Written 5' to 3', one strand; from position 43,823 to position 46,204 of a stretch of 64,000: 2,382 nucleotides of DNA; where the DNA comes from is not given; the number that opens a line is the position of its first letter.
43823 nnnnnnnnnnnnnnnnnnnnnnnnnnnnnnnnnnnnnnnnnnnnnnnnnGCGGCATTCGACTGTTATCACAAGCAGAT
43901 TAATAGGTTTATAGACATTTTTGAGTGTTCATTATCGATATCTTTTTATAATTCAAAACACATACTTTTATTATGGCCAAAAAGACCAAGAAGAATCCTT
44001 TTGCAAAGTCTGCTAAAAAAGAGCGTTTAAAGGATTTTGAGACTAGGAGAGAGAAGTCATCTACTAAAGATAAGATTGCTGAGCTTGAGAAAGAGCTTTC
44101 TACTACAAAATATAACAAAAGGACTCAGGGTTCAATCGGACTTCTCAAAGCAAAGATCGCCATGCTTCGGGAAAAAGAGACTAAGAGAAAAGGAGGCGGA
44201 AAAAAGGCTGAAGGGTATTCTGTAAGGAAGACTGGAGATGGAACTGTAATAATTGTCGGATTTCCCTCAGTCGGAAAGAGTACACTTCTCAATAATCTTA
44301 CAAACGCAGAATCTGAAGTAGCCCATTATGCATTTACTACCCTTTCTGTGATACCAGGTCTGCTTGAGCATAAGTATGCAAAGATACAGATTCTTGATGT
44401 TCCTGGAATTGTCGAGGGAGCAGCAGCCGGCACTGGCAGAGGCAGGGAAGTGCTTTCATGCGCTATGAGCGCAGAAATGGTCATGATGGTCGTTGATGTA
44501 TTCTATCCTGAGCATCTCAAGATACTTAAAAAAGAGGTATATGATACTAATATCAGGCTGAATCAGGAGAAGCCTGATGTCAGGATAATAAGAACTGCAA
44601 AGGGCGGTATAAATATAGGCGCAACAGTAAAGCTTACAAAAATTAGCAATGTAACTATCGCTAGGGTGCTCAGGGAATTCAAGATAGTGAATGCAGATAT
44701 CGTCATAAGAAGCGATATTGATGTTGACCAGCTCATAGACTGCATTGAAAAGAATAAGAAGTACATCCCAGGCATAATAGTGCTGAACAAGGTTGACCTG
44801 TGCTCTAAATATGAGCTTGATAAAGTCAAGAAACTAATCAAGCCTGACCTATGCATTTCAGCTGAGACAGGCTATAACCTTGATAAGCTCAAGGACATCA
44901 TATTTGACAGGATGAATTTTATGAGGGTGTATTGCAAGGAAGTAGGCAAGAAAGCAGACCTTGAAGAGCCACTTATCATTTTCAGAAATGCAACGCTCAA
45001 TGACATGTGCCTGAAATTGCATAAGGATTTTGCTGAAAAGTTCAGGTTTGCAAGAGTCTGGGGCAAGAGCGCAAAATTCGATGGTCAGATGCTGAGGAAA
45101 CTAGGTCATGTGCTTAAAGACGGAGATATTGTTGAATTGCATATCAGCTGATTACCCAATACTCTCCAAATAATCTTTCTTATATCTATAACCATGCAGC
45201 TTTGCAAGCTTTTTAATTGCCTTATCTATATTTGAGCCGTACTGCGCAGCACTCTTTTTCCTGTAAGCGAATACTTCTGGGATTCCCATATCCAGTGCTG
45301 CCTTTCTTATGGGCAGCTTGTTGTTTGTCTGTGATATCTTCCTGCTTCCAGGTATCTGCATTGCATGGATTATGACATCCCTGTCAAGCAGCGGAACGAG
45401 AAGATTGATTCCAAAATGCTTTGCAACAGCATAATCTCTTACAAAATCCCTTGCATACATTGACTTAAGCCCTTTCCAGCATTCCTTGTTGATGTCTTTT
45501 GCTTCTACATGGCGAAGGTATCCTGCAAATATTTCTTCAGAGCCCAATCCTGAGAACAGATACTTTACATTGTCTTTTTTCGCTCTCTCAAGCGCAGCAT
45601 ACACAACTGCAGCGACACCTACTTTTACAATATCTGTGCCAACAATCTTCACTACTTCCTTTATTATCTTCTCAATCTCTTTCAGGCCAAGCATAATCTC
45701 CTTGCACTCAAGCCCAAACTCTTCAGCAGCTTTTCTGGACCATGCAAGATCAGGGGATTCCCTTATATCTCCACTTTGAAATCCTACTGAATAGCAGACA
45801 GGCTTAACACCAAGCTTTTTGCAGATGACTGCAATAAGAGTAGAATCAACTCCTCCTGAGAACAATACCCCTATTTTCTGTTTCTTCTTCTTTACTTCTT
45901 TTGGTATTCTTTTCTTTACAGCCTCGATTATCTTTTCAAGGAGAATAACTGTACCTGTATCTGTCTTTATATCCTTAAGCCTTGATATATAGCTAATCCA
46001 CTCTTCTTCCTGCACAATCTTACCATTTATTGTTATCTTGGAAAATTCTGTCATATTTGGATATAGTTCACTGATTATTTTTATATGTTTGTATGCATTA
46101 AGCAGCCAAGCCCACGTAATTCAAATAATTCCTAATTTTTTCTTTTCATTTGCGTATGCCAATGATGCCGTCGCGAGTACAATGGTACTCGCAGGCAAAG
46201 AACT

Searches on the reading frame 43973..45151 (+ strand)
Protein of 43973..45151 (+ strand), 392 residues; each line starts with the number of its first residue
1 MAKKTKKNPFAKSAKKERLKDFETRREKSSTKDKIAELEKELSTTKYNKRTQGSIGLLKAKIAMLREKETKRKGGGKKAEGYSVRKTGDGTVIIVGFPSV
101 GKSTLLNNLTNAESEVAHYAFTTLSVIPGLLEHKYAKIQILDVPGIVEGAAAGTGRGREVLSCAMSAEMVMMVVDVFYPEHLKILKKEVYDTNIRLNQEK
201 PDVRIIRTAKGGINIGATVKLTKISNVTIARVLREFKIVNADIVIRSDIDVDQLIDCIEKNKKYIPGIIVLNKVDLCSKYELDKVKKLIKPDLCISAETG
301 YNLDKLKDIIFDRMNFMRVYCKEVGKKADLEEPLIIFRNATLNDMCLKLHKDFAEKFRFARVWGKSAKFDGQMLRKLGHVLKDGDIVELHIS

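Call 30: search_protein_families(library=pfam, proteins=[window:43973-45151:+], max_evalue=0.001)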
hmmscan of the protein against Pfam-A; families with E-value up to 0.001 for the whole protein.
window:43973-45151:+ (392 aa): 6 families
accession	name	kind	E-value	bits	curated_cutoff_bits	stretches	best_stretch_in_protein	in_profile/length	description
PF16897.10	MMR_HSR1_Xtn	-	3.5e-33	114.2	35.2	1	210-315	1-105/106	C-terminal region of MMR_HSR1 domain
PF01926.29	MMR_HSR1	-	2e-22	79.9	21.9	1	91-201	1-106/113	50S ribosome-binding GTPase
PF02421.24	FeoB_N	-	2.1e-11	44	27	1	91-176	2-88/156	Ferrous iron transport protein B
PF02824.27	TGS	-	7.5e-11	42.3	22.2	1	329-389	12-58/60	TGS domain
PF03193.22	RsgA_GTPase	-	2.3e-06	28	30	0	262-315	51-109/174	RsgA GTPase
PF00009.33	GTP_EFTU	-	0.00084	19.4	26.5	0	263-306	120-151/188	Elongation factor Tu GTP binding domain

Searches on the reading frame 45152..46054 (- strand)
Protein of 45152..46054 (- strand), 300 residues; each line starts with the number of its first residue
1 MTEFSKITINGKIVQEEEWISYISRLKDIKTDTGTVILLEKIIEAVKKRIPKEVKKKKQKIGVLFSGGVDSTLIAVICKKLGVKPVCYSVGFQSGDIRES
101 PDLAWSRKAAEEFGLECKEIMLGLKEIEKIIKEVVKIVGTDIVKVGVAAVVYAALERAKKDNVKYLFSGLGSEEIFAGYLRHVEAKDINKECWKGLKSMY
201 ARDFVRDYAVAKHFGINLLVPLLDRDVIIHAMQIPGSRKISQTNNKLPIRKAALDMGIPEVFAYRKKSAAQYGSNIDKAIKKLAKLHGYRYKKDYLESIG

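Call 30: search_protein_families(library=pfam, proteins=[window:45152-46054:-], max_evalue=0.001)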
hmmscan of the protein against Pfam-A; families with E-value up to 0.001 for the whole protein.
window:45152-46054:- (300 aa): 3 families
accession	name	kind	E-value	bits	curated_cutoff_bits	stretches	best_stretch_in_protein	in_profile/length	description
PF00733.27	Asn_synthase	-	4.5e-37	129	21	2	56-185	15-141/354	Asparagine synthase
PF24167.1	DUF7411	-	4.7e-06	26.7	28.7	1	60-166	2-99/194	Family of unknown function (DUF7411)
PF02540.23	NAD_synthase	-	3.4e-05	23.5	21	1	43-171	2-128/242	NAD synthase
